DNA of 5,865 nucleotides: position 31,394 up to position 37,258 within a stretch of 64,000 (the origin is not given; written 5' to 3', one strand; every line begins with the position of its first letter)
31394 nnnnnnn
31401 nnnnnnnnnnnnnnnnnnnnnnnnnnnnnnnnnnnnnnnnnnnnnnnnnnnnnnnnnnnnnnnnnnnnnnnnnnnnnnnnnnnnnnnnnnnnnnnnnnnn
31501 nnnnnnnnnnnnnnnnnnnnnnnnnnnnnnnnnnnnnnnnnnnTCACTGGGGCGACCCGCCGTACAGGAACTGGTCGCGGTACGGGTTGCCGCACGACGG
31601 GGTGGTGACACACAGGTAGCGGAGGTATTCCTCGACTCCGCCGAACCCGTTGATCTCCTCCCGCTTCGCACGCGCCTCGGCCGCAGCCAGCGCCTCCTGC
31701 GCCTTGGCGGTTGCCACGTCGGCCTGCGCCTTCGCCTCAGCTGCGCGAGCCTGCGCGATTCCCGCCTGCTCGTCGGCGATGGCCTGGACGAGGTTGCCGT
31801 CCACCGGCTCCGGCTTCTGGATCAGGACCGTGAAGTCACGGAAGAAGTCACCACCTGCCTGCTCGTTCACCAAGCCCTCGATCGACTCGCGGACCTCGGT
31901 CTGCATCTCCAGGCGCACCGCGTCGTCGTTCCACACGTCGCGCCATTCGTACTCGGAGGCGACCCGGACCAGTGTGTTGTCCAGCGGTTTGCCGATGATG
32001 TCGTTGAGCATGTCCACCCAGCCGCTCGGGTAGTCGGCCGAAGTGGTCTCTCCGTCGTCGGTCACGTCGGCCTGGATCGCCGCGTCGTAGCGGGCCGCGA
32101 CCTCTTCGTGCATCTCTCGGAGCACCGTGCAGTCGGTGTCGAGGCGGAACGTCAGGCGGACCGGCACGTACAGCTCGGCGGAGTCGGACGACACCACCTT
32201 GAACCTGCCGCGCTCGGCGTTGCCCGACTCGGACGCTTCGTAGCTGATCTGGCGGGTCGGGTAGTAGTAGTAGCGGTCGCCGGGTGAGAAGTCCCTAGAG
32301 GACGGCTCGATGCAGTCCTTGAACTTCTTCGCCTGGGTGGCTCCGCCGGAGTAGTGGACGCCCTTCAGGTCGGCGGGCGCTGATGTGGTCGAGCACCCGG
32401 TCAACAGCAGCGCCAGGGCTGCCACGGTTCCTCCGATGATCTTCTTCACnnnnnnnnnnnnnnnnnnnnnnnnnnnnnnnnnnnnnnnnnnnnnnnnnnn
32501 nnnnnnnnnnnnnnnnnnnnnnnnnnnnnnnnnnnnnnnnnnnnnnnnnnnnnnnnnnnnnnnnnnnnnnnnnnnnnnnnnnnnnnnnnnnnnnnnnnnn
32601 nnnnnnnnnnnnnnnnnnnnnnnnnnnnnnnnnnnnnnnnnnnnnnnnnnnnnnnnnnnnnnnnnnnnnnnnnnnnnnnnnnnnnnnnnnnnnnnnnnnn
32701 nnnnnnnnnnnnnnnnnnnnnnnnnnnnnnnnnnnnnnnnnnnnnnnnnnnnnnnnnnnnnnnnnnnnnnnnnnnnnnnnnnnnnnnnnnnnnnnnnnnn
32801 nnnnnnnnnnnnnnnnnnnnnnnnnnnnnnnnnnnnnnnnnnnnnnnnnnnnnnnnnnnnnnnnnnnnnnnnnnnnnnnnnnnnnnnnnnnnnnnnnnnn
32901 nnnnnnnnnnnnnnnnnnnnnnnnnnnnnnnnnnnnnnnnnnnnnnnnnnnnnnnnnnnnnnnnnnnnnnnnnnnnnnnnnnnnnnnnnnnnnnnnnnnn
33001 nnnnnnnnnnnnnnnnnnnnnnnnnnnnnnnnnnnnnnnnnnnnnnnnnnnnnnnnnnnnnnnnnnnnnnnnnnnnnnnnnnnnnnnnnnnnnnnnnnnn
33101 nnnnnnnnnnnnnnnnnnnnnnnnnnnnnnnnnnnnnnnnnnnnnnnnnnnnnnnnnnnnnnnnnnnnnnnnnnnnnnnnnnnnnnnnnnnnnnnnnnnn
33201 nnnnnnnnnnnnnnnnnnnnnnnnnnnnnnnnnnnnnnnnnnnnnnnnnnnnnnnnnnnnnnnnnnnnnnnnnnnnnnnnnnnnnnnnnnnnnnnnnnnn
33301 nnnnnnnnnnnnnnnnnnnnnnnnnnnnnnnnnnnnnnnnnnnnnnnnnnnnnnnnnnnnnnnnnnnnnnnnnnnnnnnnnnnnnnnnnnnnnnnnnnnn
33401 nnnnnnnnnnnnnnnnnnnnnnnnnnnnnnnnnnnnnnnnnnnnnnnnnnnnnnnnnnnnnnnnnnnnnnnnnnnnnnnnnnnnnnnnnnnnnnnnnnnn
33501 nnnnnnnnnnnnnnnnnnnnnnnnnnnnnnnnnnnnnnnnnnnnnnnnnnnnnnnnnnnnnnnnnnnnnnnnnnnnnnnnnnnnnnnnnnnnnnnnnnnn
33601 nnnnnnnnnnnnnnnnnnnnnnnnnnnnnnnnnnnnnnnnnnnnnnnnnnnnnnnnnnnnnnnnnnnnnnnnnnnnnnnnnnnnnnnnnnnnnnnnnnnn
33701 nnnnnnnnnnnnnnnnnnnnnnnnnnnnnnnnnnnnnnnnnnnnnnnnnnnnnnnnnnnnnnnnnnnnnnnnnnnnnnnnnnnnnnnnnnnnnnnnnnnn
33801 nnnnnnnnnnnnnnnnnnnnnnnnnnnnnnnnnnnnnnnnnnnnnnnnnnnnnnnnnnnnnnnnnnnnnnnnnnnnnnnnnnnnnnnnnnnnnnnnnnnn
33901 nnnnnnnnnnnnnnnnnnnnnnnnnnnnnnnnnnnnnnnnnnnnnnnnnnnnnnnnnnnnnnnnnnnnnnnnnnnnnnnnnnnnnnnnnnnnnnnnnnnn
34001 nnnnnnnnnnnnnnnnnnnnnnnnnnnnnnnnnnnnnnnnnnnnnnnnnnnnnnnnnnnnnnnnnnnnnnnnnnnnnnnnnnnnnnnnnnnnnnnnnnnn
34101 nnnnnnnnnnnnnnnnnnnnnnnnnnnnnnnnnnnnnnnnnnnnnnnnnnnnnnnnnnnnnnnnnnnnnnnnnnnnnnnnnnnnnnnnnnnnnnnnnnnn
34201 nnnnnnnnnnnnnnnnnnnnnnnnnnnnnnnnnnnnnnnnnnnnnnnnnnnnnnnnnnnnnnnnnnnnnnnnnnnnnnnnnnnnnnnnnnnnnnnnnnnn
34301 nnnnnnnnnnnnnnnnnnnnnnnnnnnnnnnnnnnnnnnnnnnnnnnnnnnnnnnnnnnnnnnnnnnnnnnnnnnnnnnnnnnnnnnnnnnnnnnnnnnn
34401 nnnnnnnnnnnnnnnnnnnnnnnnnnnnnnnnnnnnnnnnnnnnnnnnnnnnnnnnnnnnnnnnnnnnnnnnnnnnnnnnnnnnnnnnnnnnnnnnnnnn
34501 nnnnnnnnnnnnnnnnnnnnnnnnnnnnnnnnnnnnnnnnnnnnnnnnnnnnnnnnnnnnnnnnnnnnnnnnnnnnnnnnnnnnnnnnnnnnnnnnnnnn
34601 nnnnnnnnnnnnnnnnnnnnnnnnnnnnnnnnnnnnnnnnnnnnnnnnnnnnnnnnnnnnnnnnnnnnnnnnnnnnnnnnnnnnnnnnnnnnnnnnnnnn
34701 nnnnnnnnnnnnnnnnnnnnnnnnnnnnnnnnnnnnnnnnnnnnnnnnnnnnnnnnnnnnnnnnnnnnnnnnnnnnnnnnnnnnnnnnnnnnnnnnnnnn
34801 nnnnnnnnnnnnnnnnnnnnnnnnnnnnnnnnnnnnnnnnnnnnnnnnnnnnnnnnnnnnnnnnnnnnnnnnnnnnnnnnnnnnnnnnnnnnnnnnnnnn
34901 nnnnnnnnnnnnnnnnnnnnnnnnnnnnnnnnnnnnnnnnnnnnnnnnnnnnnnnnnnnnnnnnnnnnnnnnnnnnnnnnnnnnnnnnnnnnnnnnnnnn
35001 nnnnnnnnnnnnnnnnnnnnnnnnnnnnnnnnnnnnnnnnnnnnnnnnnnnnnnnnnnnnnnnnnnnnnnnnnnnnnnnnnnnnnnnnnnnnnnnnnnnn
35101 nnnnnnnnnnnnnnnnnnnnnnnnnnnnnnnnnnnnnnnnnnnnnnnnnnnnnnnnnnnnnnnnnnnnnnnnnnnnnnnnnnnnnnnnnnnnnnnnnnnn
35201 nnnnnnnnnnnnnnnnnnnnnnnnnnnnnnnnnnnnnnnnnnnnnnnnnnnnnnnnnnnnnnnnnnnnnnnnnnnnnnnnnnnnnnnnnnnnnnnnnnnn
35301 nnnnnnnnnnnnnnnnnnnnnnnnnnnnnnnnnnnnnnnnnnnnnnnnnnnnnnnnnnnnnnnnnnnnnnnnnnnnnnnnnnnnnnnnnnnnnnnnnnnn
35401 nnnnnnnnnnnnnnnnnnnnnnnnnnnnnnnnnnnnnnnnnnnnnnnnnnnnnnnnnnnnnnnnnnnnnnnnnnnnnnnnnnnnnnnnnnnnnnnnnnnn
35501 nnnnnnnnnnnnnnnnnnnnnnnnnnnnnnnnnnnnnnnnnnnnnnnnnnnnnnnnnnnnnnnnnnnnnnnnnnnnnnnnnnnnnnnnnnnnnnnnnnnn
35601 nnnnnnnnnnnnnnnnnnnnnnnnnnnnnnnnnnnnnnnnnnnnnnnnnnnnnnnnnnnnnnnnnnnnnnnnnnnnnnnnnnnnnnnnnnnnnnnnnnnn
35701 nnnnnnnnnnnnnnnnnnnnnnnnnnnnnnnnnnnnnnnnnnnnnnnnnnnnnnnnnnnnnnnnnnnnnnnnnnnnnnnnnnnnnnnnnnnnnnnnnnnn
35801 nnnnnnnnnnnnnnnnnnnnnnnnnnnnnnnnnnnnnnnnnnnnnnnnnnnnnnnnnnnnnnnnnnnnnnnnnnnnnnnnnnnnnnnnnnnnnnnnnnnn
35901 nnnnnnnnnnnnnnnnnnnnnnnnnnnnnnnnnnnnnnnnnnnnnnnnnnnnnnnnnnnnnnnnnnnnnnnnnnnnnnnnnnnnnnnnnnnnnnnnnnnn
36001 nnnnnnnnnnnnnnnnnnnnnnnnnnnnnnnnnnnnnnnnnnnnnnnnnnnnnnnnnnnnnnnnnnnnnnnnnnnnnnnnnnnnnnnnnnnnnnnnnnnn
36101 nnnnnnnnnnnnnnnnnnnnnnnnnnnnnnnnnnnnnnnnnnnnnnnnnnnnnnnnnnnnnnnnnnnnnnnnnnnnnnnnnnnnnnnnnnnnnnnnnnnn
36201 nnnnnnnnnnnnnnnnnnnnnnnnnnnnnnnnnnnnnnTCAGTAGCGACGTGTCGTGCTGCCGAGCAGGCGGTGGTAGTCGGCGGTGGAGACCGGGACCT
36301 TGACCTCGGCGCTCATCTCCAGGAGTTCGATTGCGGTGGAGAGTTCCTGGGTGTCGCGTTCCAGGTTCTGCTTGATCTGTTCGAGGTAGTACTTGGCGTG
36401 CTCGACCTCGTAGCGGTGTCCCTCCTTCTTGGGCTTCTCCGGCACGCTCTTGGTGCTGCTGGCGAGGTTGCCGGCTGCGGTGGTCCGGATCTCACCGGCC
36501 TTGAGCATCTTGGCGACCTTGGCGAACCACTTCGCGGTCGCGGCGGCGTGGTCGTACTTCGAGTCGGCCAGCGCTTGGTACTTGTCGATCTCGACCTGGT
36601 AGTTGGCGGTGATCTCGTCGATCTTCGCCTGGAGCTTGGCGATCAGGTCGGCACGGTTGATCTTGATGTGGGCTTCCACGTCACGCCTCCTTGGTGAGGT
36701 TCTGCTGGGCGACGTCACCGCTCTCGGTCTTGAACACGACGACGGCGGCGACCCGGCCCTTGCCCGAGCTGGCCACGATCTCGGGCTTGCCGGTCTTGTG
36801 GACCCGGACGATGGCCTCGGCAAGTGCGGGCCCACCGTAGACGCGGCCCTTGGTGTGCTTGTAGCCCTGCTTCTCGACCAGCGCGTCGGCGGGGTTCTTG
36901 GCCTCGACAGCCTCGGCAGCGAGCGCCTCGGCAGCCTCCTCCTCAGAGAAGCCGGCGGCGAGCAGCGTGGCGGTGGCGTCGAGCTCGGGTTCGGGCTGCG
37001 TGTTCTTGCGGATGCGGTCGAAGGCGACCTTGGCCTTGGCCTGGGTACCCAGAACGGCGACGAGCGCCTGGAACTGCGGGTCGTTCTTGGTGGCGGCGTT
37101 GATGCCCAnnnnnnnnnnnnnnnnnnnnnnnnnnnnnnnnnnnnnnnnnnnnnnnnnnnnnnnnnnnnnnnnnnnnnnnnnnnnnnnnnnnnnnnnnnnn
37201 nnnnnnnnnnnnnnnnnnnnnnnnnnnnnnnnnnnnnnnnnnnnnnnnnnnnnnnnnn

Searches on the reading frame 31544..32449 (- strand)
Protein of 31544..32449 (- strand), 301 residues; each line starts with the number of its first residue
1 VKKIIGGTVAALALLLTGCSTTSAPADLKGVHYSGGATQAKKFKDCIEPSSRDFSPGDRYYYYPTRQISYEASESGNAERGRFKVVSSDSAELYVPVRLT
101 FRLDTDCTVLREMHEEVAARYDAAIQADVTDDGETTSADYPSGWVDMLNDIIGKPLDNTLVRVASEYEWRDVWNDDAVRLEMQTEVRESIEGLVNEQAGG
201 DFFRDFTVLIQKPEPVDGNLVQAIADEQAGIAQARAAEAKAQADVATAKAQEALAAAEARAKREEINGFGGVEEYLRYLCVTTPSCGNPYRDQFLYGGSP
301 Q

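Call 22: search_protein_families(library=pfam, proteins=[window:31544-32449:-], max_evalue=0.01)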
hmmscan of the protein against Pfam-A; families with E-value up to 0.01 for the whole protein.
window:31544-32449:- (301 aa): 1 family
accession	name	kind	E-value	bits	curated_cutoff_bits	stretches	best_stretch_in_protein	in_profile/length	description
PF01145.31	Band_7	-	3.7e-10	40.6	23.6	1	54-244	28-175/176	SPFH domain / Band 7 family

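Call 23: search_protein_families(library=phrogs, proteins=[window:31544-32449:-], max_evalue=0.001)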
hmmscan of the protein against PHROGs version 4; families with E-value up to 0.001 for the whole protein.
window:31544-32449:- (301 aa): 1 family
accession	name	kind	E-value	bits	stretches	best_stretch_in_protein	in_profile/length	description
phrog_200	-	other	4.5e-27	96.1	1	1-266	81-315/379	lipoprotein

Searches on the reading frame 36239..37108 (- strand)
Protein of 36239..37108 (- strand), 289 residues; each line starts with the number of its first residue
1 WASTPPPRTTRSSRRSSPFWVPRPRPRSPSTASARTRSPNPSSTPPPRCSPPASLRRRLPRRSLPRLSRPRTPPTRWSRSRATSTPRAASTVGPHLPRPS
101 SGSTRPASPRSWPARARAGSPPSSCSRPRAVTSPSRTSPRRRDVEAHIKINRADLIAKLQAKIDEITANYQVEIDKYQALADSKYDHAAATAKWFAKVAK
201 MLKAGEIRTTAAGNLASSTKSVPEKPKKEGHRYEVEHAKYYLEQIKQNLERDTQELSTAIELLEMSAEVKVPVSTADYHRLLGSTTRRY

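Call 12: search_protein_families(library=pfam, proteins=[window:36239-37108:-], max_evalue=0.01)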
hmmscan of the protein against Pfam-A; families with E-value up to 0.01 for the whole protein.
window:36239-37108:- (289 aa): 0 families

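Call 13: search_protein_families(library=phrogs, proteins=[window:36239-37108:-], max_evalue=0.001)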
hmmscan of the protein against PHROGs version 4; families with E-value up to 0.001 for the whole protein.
window:36239-37108:- (289 aa): 0 families

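Call 24: find_related_loci(query=window:36239-37108:-, collection=viral_contigs, flank=3000)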
Query window:36239-37108:- (289 aa) in viral_contigs; peptide patterns used: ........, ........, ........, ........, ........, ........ (x = any residue, [..] = any of these).
154 stretches matched a pattern, but none encodes a relative of the query by tblastn (E <= 1e-3).
